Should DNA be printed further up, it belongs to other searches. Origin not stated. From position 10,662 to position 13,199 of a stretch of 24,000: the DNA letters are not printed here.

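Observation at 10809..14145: Tightly coupled RHH-domain protein and soluble KAP-family NTPase: candidate uncharacterised defence/abortive-infection module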

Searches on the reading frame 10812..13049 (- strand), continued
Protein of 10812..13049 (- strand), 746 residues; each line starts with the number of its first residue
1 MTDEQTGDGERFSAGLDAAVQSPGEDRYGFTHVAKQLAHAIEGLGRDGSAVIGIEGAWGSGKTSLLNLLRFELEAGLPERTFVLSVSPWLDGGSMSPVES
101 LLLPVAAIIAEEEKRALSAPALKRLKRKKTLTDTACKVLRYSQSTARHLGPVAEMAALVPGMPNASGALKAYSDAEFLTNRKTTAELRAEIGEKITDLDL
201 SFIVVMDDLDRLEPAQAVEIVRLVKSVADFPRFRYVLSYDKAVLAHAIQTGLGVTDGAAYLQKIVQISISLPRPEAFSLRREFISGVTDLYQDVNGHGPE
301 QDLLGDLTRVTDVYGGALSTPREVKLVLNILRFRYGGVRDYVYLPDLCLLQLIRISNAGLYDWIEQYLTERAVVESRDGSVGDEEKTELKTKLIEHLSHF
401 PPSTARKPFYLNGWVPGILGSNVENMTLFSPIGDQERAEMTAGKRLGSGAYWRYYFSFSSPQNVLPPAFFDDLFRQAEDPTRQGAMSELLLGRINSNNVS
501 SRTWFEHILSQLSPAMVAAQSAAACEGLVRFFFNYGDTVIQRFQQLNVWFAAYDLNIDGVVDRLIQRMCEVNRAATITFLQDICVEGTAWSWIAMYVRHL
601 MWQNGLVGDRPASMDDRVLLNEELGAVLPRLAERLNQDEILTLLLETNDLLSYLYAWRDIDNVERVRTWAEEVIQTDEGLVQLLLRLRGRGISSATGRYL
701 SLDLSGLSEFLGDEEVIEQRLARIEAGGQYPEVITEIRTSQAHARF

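Call 44: find_homologous_proteins(query=window:10812-13049:-, max_evalue=0.00001)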
Query window:10812-13049:- (746 aa): 525 proteins with E <= 0.00001 among 8000 candidates; the best 120 are listed.
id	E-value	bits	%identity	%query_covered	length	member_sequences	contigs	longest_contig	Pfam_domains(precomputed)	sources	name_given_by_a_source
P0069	0.0e+0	1553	93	100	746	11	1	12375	PF07693.21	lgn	-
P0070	0.0e+0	1471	89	100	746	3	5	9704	PF07693.21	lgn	-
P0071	0.0e+0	1413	86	100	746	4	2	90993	PF07693.21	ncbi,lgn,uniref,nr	ncbi:KAP family P-loop NTPase fold protein [Rahnella variigena]|uniref:KAP family P-loop NTPase fold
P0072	0.0e+0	1396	84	100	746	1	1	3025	PF07693.21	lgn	-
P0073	0.0e+0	1357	82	100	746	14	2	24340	PF07693.21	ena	-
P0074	0.0e+0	1357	82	100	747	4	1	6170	PF07693.21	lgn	-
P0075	0.0e+0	1324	81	100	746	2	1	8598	PF07693.21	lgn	-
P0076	0.0e+0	1318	80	100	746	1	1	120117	PF07693.21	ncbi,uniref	ncbi:KAP family P-loop NTPase fold protein [Rahnella contaminans]|uniref:KAP family P-loop NTPase fo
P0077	0.0e+0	1244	75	100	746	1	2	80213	PF07693.21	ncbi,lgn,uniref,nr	ncbi:P-loop NTPase fold protein [Acerihabitans sp. TG2]|uniref:KAP family P-loop NTPase fold protein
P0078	0.0e+0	1191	72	100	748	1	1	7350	PF07693.21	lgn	-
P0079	0.0e+0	1170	70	100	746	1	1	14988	PF07693.21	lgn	-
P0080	0.0e+0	1142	84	82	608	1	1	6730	PF07693.21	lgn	-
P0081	0.0e+0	1137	69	100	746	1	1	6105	PF07693.21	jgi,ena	-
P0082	0.0e+0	1126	69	100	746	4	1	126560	PF07693.21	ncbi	ncbi:KAP family P-loop NTPase fold protein [Yersinia enterocolitica]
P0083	0.0e+0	1124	68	100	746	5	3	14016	PF07693.21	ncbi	ncbi:KAP family P-loop NTPase fold protein [Yersinia enterocolitica]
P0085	1.9e-274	931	58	98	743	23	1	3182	PF07693.21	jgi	-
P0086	2.6e-269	914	57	97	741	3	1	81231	PF07693.21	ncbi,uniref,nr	ncbi:NTPase [Buttiauxella warmboldiae]|uniref:NTPase n=1 Tax=Buttiauxella warmboldiae TaxID=82993 Re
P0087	1.2e-268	911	57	99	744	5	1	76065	PF07693.21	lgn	-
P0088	2.1e-268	911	56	98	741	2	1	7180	PF07693.21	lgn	-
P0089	4.0e-267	906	58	98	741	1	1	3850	PF07693.21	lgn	-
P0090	5.5e-267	906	59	95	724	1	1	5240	PF07693.21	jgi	jgi:hypothetical protein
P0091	3.9e-266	903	58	97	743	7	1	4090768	PF07693.21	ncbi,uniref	ncbi:KAP family P-loop NTPase fold protein [Siccibacter colletis]|uniref:KAP family P-loop NTPase fo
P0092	1.2e-265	902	56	98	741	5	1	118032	PF07693.21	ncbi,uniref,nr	ncbi:NTPase [Serratia fonticola]|uniref:KAP family P-loop NTPase fold protein n=1 Tax=Serratia fonti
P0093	1.2e-265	902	57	97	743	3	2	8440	PF07693.21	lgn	-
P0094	2.1e-265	901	56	98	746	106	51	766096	PF07693.21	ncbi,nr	ncbi:NTPase [Salmonella enterica]|nr:NTPase [Salmonella enterica] EBQ9805461.1 NTPase [Salmonella en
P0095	2.7e-264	897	56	98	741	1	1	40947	PF07693.21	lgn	-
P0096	8.3e-264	895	56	98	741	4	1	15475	PF07693.21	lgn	-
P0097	2.7e-263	894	55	97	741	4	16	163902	PF07693.21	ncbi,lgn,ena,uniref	ncbi:KAP family P-loop NTPase fold protein [Enterobacter hormaechei subsp. steigerwaltii]|uniref:KAP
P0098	2.9e-263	894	56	98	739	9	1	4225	PF07693.21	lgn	-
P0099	2.4e-262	891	56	97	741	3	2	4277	PF07693.21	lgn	-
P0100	2.5e-262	891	56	98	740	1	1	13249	PF07693.21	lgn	-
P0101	1.1e-261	888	56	98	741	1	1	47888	PF07693.21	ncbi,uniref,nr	ncbi:KAP family P-loop NTPase fold protein [Buttiauxella agrestis]|uniref:Putative P-loop ATPase n=1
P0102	1.2e-261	888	55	97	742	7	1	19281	PF07693.21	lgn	-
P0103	2.1e-261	888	57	98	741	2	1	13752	PF07693.21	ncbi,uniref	ncbi:MAG: KAP family P-loop NTPase fold protein [Aeromonas popoffii]|uniref:KAP family P-loop NTPase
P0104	5.9e-261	886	55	97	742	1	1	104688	PF07693.21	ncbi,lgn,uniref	ncbi:KAP family P-loop NTPase fold protein [Leclercia barmai]|uniref:KAP family P-loop NTPase fold p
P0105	7.2e-261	886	56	98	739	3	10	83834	PF07693.21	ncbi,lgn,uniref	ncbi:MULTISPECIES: KAP family P-loop NTPase fold protein [Enterobacter cloacae complex]|uniref:KAP f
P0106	2.5e-260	884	55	97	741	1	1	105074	PF07693.21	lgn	-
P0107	9.1e-260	882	55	97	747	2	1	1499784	PF07693.21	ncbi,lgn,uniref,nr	ncbi:phage T7 exclusion protein [Pectobacterium carotovorum subsp. carotovorum]|uniref:KAP family P-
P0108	9.2e-260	882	55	97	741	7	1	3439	PF07693.21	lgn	-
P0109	1.1e-259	882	55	98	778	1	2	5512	PF07693.21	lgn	-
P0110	1.5e-259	881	55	98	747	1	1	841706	PF07693.21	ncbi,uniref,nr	ncbi:KAP family P-loop NTPase fold protein [Pectobacterium brasiliense]|uniref:KAP family P-loop NTP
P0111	6.0e-259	879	57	98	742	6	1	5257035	PF07693.21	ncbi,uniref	ncbi:KAP family P-loop NTPase fold protein [Aeromonas hydrophila]|uniref:KAP family P-loop NTPase fo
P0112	6.2e-259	879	55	98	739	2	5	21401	PF07693.21,PF13401.13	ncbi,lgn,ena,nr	ncbi:TPA: NTPase [Klebsiella michiganensis]|nr:NTPase [Klebsiella michiganensis]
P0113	1.2e-258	878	55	97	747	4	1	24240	PF07693.21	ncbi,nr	ncbi:NTPase [Cronobacter sakazakii]|nr:NTPase [Cronobacter sakazakii]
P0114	1.7e-258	878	55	98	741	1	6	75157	PF07693.21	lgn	-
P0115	3.3e-258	877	56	98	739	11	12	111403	PF07693.21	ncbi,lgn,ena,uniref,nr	ncbi:KAP family P-loop NTPase fold protein [Enterobacter hormaechei]|uniref:KAP family P-loop NTPase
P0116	4.2e-258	877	55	98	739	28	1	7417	PF07693.21,PF13401.13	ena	-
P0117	7.1e-258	876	55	97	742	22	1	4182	PF07693.21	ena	-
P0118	1.3e-257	875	56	99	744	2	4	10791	PF07693.21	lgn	-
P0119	4.3e-257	873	55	98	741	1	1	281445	PF07693.21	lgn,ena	-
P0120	2.1e-256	871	55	98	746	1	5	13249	PF07693.21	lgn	-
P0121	4.9e-256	870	55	98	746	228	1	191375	PF07693.21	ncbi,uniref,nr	ncbi:KAP family NTPase [Klebsiella quasipneumoniae]|uniref:KAP family P-loop NTPase fold protein n=1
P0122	1.0e-255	869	55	98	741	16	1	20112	PF07693.21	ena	-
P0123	1.1e-255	869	56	97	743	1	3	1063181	PF07693.21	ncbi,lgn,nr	ncbi:NTPase [Providencia rettgeri]|nr:NTPase [Providencia rettgeri] ELR5126661.1 NTPase [Providencia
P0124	1.1e-255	869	55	98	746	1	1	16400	PF07693.21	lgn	-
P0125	3.6e-255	867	55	98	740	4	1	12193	PF07693.21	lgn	-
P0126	8.5e-255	866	55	98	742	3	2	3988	PF07693.21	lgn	-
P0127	1.0e-254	865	55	98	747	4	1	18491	PF07693.21,PF13191.13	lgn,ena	-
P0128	1.6e-254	865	56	96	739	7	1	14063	PF07693.21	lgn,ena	-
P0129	1.5e-253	862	55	97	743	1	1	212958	PF07693.21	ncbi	ncbi:P-loop NTPase fold protein [Providencia alcalifaciens]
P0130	3.6e-253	860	54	98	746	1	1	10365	PF07693.21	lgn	-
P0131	1.5e-252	858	55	98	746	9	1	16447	PF07693.21,PF13191.13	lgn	-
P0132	4.5e-252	857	53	97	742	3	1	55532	PF07693.21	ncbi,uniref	ncbi:KAP family P-loop NTPase fold protein [Enterobacter cloacae]|uniref:KAP family P-loop NTPase fo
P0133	2.0e-250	851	54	97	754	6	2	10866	PF07693.21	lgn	-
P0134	3.3e-250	851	53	98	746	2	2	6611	PF07693.21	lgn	-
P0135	5.8e-250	850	54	97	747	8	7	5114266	PF07693.21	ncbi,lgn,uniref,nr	ncbi:phage T7 exclusion protein [Serratia marcescens]|uniref:KAP family P-loop NTPase fold protein n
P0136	2.9e-249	847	54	98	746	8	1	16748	PF07693.21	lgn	-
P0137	7.9e-249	846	53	97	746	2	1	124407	PF07693.21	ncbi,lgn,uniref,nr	ncbi:P-loop NTPase fold protein [Enterobacter kobei]|uniref:KAP family P-loop NTPase fold protein n=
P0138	1.3e-248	845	54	98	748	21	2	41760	PF07693.21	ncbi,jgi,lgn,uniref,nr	ncbi:P-loop NTPase fold protein [Enterobacter sp.]|uniref:KAP family P-loop NTPase fold protein n=1 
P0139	2.9e-248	844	53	98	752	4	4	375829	PF07693.21,PF13191.13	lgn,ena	-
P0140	3.3e-248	844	54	97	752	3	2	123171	PF07693.21,PF13191.13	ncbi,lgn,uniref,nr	ncbi:KAP family P-loop NTPase fold protein [Serratia marcescens]|uniref:KAP family P-loop NTPase fol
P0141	6.6e-248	843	53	97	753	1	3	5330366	PF07693.21,PF13191.13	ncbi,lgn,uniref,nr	ncbi:KAP family P-loop NTPase fold protein [Serratia marcescens]|uniref:KAP family P-loop NTPase fol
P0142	1.6e-247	842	53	96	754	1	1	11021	PF07693.21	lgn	-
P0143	2.0e-247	841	53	98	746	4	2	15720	PF07693.21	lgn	-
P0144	5.3e-247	840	54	97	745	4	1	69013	PF07693.21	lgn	-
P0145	6.4e-247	840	54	98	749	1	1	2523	PF07693.21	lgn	-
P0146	8.7e-247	839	53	98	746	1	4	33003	PF07693.21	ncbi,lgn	-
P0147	3.3e-246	837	53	99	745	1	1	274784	PF07693.21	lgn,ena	-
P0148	1.3e-245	835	52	99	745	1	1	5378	PF07693.21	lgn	-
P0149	1.1e-244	832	54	97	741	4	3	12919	PF07693.21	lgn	-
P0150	2.9e-244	831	52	98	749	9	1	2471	PF07693.21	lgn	-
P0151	3.9e-244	830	54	97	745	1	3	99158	PF07693.21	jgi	jgi:hypothetical protein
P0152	4.8e-244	830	53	98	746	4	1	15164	PF07693.21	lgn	-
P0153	1.2e-242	826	53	98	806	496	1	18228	PF07693.21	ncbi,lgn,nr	ncbi:NTPase [Escherichia coli]|nr:NTPase [Escherichia coli]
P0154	1.2e-242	826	53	98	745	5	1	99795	PF07693.21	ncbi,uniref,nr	ncbi:KAP family NTPase [Serratia nevei]|uniref:KAP family P-loop NTPase fold protein n=1 Tax=Serrati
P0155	5.9e-242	823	53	98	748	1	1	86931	PF07693.21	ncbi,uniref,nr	ncbi:KAP family P-loop NTPase fold protein [Serratia ureilytica]|uniref:KAP family P-loop NTPase fol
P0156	1.4e-241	822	53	97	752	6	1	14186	PF07693.21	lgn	-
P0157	2.1e-241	821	52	97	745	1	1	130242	PF07693.21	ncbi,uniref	ncbi:KAP family P-loop NTPase fold protein [Serratia liquefaciens]|uniref:KAP family P-loop NTPase f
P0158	5.1e-240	817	54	95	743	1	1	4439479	PF07693.21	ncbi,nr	ncbi:P-loop NTPase fold protein [Kosakonia sp. H02]|nr:P-loop NTPase fold protein [Kosakonia sp. H02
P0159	5.1e-240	817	52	97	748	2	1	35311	PF07693.21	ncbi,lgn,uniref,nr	ncbi:KAP family NTPase [Serratia liquefaciens]|uniref:KAP family P-loop NTPase fold protein n=1 Tax=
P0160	6.2e-240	817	54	96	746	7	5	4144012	PF07693.21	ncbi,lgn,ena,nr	ncbi:TPA: NTPase [Citrobacter braakii]|nr:hypothetical protein AF42_01101 [Citrobacter freundii MGH 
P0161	3.0e-239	814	52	98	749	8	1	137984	PF07693.21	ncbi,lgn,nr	ncbi:TPA: NTPase [Serratia marcescens]|nr:NTPase [Serratia marcescens]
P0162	8.0e-239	813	52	98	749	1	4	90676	PF07693.21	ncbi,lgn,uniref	ncbi:KAP family P-loop NTPase fold protein [Serratia bockelmannii]|uniref:KAP family P-loop NTPase f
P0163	3.4e-236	804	52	98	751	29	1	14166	PF07693.21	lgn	-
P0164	4.1e-236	804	52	97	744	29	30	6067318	PF07693.21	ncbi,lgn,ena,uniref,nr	ncbi:KAP family P-loop NTPase fold protein [Klebsiella michiganensis]|uniref:KAP family P-loop NTPas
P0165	5.2e-236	804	51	99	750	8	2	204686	PF07693.21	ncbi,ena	ncbi:NTPase [Salmonella enterica]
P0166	1.1e-235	802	52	97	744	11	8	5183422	PF07693.21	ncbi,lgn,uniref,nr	ncbi:NTPase [Klebsiella aerogenes]|uniref:KAP family P-loop NTPase fold protein n=1 Tax=Klebsiella a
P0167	1.4e-235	802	50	98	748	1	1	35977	PF07693.21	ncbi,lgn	ncbi:TPA: NTPase [Providencia rettgeri]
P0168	3.1e-234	798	51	97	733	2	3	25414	PF07693.21,PF13191.13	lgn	-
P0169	5.8e-233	794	52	97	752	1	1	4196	PF07693.21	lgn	-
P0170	1.2e-232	792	51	97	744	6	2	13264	PF07693.21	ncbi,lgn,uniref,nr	ncbi:NTPase [Escherichia sp. 11.1597]|uniref:KAP family P-loop NTPase fold protein n=1 Tax=unclassif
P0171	1.7e-232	792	51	97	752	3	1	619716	PF07693.21,PF13191.13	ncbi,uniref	ncbi:P-loop NTPase fold protein [Serratia nevei]|uniref:KAP family P-loop NTPase fold protein n=1 Ta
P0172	1.1e-231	789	53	93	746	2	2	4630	PF07693.21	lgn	-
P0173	1.5e-229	782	51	98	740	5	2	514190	PF07693.21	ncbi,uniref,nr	ncbi:P-loop NTPase fold protein [Pectobacterium versatile]|uniref:KAP family P-loop NTPase fold prot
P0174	9.4e-228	776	51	97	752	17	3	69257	PF07693.21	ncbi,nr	ncbi:KAP family P-loop NTPase fold protein [Serratia ureilytica]|nr:P-loop NTPase fold protein [Serr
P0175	1.4e-226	772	50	98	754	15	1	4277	PF07693.21,PF13191.13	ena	-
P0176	1.6e-223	762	49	98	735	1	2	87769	PF07693.21,PF13401.13,PF13191.13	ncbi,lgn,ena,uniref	ncbi:P-loop NTPase fold protein [Enterobacter sp. JJBC]|uniref:KAP family P-loop NTPase fold protein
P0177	3.1e-222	758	49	98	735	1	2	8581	PF07693.21,PF24883.3,PF13401.13,PF13191.13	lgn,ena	-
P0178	1.3e-221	756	50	98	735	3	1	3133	PF07693.21,PF13401.13,PF13191.13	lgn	-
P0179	2.4e-221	755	49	98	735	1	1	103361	PF07693.21,PF13401.13,PF13191.13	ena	-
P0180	4.7e-221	754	49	98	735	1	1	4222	PF07693.21,PF13191.13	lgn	-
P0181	6.2e-221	754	49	99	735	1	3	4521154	PF07693.21,PF13401.13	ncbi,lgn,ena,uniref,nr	ncbi:KAP family NTPase [Leclercia pneumoniae]|uniref:KAP family P-loop NTPase fold protein n=1 Tax=L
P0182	1.5e-220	752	49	98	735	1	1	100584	PF07693.21,PF13401.13,PF13191.13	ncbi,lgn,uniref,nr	ncbi:KAP family P-loop NTPase fold protein [Klebsiella michiganensis]|uniref:KAP family P-loop NTPas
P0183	3.6e-220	751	50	95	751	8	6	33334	PF07693.21,PF24883.3,PF13401.13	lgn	-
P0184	1.2e-219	750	49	98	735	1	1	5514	PF07693.21,PF13401.13,PF13191.13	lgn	-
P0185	1.5e-219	749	49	98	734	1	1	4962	PF07693.21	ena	-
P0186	3.6e-219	748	49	98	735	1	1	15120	PF07693.21,PF13401.13,PF13191.13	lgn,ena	-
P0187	7.0e-219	747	49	98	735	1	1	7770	PF07693.21,PF13401.13,PF13191.13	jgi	jgi:hypothetical protein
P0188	1.2e-218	746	49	98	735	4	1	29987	PF07693.21,PF13401.13,PF13191.13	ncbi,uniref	ncbi:P-loop NTPase fold protein [Enterobacter cancerogenus]|uniref:KAP family P-loop NTPase fold pro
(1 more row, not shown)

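Call 47: find_related_loci(query=A3, collection=genome_contigs, flank=6000)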
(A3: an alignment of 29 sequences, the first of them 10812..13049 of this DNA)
Query A3 (746 aa) in genome_contigs; peptide patterns used: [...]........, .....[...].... (x = any residue, [..] = any of these).
424 stretches matched a pattern; 263 encode a relative of the query (tblastn E <= 1e-3); the best 80 are kept; 80 distinct loci.
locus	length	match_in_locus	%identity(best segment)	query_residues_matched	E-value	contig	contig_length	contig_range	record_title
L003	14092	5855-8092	92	1-746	0e+0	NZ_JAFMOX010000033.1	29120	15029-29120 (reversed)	Rahnella rivi strain FC061912-K NODE_35_length_29120_cov_62.487497, whole genome shotgun sequence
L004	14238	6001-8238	88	1-746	0e+0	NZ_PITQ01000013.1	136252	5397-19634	Rahnella sp. AA NODE_13_length_136252_cov_32.1335, whole genome shotgun sequence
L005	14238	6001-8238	75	1-746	0e+0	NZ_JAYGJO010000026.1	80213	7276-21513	Acerihabitans sp. TG2 26, whole genome shotgun sequence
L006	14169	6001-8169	57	16-737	0e+0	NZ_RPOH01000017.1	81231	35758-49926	Buttiauxella warmboldiae strain CCUG 35512 buttiauxella_warmboldiae_CCUG35512T_0000017, whole genome shotgun sequence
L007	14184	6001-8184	56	16-742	0e+0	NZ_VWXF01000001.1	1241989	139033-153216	Candidatus Pantoea multigeneris isolate Acro-835 NODE_1_length_1241989_cov_92.533447, whole genome shotgun sequence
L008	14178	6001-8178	56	16-740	0e+0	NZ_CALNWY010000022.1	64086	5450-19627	Mixta sp. Marseille-Q2659, whole genome shotgun sequence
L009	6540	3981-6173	56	16-745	0e+0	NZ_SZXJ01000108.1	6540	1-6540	Citrobacter sp. wls619 contig293, whole genome shotgun sequence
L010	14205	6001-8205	52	17-745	0e+0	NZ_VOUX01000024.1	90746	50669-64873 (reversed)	Serratia bockelmannii strain S3 NODE_12_length_90746_cov_51.205638, whole genome shotgun sequence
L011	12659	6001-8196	52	17-746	0e+0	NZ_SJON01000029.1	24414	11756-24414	Enterobacter quasihormaechei strain WCHEQ120003 29, whole genome shotgun sequence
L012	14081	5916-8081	50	14-742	0e+0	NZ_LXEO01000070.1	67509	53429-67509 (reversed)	Buttiauxella noackiae ATCC 51607 Sequence00070, whole genome shotgun sequence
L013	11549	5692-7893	50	17-745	0e+0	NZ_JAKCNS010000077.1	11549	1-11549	Kluyvera intermedia strain INSAq229 Aq229_contig_78, whole genome shotgun sequence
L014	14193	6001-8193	56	16-745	0e+0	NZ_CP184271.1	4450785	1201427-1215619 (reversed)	Pectobacterium colocasium strain CSR2 chromosome, complete genome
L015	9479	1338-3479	45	15-729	0e+0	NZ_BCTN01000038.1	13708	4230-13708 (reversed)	Erwinia persicina NBRC 102418, whole genome shotgun sequence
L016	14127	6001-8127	46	8-724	0e+0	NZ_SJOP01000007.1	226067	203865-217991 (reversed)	Kosakonia quasisacchari strain WCHEs120001 7, whole genome shotgun sequence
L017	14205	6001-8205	45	13-745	0e+0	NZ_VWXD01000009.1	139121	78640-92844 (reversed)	Candidatus Pantoea formicae isolate Acro-805 NODE_9_length_139121_cov_71.246874, whole genome shotgun sequence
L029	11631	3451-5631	34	17-745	1e-133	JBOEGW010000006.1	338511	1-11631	MAG: Maritimibacter sp. isolate PBSAalp2 PBSAc_contig_55, whole genome shotgun sequence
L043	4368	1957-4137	33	17-745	8e-128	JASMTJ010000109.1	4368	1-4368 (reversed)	MAG: Bacteroidales bacterium isolate GSC-VFA-60_REP7 CoA_60C_k149_20388, whole genome shotgun sequence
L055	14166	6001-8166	58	17-738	0e+0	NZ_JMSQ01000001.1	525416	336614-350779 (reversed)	Siccibacter colletis strain 1383 contig001, whole genome shotgun sequence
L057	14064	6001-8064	31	17-711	1e-100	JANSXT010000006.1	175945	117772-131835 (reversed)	MAG: Phyllobacteriaceae bacterium isolate bin.32 k141_343088_length_175945_cov_36.7403, whole genome shotgun sequence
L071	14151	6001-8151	29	17-729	8e-63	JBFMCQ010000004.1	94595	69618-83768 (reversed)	MAG: Pseudomonadota bacterium isolate MAG197 MAG197_4, whole genome shotgun sequence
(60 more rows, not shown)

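Call 64: search_protein_families(library=pfam, proteins=[L071:1071-5975:+, L029:2324-3406:+, L057:4802-5950:+, L005:5444-5938:+, L007:4923-5753:+, L055:5032-5718:+, L043:90-1901:+], max_evalue=0.001)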
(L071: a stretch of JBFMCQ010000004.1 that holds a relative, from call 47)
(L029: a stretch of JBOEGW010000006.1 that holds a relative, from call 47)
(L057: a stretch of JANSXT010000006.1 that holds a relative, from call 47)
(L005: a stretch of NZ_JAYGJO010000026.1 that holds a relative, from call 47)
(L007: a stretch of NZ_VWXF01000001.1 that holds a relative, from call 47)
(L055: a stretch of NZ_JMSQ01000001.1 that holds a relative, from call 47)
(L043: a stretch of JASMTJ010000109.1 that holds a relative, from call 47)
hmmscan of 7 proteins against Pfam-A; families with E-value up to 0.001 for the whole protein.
L071:1071-5975:+ (1635 aa): 3 families
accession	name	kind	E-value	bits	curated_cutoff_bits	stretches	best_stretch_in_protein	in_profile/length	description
PF07669.17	Eco57I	-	7.7e-11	42.8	25.3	1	643-992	2-93/171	Eco57I restriction-modification methylase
PF02384.22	N6_Mtase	-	2.3e-07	30.9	20.4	1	544-666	16-102/311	N-6 DNA Methylase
PF20473.4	MmeI_Mtase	-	7.8e-05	22.4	27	1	582-664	16-85/259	MmeI, DNA-methyltransferase domain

L029:2324-3406:+ (361 aa): 1 family
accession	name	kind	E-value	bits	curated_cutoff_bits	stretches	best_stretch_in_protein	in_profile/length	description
PF14280.11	DUF4365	-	1.6e-11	44.9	24.3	1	18-142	8-129/139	Domain of unknown function (DUF4365)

L057:4802-5950:+ (383 aa): 3 families
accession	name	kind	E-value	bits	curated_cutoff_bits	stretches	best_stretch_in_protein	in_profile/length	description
PF13784.11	Fic_N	-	6.2e-28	97.1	26.7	1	40-119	3-81/82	Fic/DOC family N-terminal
PF02661.23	Fic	-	2e-21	77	24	1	127-231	1-93/93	Fic/DOC family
PF13412.12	HTH_24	-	4.5e-05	23.4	21.9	1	319-357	10-48/48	Winged helix-turn-helix DNA-binding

L005:5444-5938:+ (165 aa): 0 families

L007:4923-5753:+ (277 aa): 0 families

L055:5032-5718:+ (229 aa): 0 families

L043:90-1901:+ (604 aa): 0 families
